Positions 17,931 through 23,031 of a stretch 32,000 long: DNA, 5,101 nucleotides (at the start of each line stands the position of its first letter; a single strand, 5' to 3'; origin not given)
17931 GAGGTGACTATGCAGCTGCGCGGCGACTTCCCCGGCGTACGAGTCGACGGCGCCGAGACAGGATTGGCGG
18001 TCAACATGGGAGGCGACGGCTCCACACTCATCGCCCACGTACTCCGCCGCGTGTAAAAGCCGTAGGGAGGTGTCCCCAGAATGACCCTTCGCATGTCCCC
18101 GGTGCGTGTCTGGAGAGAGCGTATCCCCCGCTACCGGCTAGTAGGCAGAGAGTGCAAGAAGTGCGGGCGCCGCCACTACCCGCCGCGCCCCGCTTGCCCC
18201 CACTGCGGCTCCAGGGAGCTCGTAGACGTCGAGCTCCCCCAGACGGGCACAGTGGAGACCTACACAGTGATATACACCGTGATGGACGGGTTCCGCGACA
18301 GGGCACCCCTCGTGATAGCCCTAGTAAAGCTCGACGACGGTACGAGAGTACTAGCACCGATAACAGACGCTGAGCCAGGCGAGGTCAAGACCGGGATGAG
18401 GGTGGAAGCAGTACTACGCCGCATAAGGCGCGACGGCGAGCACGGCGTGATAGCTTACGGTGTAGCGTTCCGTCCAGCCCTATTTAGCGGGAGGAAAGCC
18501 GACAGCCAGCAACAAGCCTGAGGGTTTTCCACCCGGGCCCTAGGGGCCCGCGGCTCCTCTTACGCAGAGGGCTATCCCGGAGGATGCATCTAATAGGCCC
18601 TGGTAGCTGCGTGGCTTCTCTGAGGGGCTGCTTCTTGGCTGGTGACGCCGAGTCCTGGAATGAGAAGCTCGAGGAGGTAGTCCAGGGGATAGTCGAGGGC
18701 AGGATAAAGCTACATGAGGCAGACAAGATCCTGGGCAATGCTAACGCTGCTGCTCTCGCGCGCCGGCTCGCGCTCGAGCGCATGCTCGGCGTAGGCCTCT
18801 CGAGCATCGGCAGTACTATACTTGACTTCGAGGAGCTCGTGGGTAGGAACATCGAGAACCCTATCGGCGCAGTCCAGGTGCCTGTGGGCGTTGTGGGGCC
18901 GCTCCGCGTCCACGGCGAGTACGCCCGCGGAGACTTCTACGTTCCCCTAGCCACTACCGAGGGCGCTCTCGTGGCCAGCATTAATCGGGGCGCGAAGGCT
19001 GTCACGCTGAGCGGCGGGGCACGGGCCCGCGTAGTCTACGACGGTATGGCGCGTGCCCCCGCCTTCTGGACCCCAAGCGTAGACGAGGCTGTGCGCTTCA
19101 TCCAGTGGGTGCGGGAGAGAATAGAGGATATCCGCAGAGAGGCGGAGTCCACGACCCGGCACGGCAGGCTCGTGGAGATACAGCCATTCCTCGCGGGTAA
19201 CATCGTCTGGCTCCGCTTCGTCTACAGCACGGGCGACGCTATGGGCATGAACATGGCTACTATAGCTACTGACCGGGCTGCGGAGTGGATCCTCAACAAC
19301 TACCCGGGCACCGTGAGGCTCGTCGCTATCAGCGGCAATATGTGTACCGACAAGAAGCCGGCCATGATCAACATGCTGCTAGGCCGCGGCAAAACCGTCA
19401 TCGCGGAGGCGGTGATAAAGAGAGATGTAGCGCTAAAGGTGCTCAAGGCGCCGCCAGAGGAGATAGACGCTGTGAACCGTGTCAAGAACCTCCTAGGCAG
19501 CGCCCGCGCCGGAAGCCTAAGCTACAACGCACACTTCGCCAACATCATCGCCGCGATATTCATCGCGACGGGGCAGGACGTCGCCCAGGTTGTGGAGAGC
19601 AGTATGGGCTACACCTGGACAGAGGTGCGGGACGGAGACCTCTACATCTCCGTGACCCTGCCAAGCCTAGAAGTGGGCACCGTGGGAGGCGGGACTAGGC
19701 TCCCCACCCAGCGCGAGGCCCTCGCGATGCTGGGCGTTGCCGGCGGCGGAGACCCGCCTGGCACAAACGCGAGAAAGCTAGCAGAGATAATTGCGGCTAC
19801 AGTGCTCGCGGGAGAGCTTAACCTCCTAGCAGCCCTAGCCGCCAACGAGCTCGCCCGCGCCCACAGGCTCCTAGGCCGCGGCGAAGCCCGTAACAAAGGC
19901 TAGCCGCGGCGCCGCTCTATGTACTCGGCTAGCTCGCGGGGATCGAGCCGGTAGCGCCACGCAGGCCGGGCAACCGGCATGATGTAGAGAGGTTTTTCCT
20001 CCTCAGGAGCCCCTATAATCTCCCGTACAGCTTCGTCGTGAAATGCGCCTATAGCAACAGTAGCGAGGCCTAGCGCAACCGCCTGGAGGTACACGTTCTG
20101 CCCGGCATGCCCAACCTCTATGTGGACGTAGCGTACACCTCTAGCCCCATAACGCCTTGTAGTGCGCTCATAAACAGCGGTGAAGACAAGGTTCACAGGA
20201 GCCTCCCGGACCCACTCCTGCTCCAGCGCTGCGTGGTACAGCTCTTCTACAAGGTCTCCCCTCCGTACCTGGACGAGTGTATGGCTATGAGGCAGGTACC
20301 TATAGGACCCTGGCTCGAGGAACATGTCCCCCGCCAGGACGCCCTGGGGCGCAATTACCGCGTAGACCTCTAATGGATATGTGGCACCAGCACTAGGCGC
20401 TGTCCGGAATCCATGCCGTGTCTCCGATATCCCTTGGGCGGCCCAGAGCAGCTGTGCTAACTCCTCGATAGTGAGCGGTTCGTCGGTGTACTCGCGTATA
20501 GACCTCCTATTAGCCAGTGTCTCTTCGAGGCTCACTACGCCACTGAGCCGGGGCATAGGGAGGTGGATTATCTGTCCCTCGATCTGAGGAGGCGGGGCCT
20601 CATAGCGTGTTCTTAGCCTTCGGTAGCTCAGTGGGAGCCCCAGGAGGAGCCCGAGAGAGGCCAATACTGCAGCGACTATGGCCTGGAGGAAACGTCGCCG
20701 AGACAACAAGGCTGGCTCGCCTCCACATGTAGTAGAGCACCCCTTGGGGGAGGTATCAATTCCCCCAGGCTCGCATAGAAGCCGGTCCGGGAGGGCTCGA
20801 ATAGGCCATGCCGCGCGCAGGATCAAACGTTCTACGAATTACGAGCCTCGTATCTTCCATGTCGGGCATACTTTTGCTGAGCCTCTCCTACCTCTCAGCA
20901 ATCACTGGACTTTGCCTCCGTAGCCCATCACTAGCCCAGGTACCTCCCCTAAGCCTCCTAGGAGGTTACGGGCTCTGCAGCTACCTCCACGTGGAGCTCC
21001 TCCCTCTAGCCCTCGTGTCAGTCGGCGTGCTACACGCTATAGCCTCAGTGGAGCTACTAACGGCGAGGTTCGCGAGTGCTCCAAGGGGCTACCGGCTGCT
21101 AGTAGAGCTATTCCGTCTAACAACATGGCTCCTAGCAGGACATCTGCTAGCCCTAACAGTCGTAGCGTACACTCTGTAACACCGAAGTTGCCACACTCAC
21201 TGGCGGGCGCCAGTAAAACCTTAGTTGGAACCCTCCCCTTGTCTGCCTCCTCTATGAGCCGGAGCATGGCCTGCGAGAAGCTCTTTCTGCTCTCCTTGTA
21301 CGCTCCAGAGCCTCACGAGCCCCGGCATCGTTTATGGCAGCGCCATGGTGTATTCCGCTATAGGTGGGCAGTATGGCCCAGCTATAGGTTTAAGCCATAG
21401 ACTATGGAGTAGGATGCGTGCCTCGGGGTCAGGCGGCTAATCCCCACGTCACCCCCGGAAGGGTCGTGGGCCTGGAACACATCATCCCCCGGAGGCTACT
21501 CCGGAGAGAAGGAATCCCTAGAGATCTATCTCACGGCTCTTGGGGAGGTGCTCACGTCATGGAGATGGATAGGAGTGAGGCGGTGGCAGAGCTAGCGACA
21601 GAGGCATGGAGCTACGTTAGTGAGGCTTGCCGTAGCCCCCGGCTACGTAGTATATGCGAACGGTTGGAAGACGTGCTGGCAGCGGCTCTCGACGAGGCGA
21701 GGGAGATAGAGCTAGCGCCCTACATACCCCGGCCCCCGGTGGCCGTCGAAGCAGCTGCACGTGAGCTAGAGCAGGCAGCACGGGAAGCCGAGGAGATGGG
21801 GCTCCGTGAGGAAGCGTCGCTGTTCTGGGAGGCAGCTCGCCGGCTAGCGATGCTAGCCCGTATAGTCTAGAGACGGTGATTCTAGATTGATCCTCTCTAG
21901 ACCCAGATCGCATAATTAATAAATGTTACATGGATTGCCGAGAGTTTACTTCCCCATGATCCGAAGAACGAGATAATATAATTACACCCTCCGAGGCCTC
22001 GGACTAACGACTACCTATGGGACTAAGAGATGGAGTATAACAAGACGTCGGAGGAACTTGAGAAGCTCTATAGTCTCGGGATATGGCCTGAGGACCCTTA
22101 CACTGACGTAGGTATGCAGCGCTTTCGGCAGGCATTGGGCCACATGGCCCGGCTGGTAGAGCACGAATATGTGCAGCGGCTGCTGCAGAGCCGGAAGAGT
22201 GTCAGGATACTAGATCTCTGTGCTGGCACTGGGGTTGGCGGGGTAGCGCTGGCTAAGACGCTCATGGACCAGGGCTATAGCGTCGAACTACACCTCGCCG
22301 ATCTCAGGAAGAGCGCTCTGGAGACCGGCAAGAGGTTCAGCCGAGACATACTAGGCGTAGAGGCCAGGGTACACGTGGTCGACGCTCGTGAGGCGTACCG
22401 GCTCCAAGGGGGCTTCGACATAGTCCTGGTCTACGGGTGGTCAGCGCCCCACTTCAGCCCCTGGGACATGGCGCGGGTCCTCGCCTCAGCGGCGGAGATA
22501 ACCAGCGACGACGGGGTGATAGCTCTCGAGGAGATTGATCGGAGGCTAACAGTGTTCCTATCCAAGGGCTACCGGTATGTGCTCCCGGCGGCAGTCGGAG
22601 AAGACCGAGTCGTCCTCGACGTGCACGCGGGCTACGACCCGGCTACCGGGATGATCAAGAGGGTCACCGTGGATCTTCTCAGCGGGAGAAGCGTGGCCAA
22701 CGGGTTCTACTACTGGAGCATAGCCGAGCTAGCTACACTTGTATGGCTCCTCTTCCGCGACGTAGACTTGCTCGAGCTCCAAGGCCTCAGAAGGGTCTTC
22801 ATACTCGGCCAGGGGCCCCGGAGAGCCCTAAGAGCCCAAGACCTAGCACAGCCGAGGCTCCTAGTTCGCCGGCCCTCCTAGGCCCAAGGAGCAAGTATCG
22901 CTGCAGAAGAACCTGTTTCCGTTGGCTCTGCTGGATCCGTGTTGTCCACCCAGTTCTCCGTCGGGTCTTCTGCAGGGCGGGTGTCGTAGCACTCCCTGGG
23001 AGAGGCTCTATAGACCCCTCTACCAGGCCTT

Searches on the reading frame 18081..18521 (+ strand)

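Call 26: search_protein_families(library=pfam, proteins=[window:18081-18521:+], max_evalue=0.001)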
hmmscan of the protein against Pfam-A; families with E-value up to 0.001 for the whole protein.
window:18081-18521:+ (146 aa): 3 families
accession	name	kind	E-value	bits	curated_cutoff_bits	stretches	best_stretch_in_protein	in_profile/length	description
PF01796.24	OB_ChsH2_C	-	3.4e-22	78.6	27.1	1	50-113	2-65/65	ChsH2, C-terminal OB-fold domain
PF12172.15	zf-ChsH2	-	7.1e-14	51.7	23.2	1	13-47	2-36/37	ChsH2, rubredoxin-like zinc ribbon domain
PF18313.7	TLP1_add_C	-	1.9e-05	25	26.1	1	48-119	14-82/83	Thiolase-like protein type 1 additional C-terminal domain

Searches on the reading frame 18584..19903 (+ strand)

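Call 26: search_protein_families(library=pfam, proteins=[window:18584-19903:+], max_evalue=0.001)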
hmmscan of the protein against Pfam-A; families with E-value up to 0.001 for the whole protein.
window:18584-19903:+ (439 aa): 1 family
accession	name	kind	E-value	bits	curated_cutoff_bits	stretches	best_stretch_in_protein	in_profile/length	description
PF00368.23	HMG-CoA_red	-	4.8e-138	460.6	27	1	59-432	4-368/368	Hydroxymethylglutaryl-coenzyme A reductase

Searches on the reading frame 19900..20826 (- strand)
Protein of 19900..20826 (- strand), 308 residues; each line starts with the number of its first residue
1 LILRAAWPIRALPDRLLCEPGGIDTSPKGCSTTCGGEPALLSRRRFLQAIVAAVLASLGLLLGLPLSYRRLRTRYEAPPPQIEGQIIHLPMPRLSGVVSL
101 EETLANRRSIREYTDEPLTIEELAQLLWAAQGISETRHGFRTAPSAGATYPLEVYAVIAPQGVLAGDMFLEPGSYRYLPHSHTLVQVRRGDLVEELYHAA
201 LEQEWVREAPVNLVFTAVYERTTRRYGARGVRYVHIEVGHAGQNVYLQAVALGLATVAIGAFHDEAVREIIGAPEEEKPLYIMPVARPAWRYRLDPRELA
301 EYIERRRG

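Call 26: search_protein_families(library=pfam, proteins=[window:19900-20826:-], max_evalue=0.001)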
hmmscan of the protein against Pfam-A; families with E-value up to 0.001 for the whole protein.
window:19900-20826:- (308 aa): 2 families
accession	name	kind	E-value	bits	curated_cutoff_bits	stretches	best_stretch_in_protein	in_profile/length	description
PF00881.29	Nitroreductase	-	1.7e-36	126.3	23.5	1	105-286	2-166/167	Nitroreductase family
PF14512.11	TM1586_NiRdase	-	0.00011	22.3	27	0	100-135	2-37/215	Putative TM nitroreductase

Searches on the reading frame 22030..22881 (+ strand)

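Call 26: search_protein_families(library=pfam, proteins=[window:22030-22881:+], max_evalue=0.001)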
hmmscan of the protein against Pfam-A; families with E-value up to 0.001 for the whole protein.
window:22030-22881:+ (283 aa): 3 families
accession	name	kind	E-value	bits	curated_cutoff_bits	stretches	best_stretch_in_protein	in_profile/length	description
PF13649.12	Methyltransf_25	-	1.5e-07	32.5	27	1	60-162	1-97/97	Methyltransferase domain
PF01209.24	Ubie_methyltran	-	0.00031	20.6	20.1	1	46-181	37-166/233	ubiE/COQ5 methyltransferase family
PF13847.12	Methyltransf_31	-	0.00085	19.5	27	0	55-170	2-113/145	Methyltransferase domain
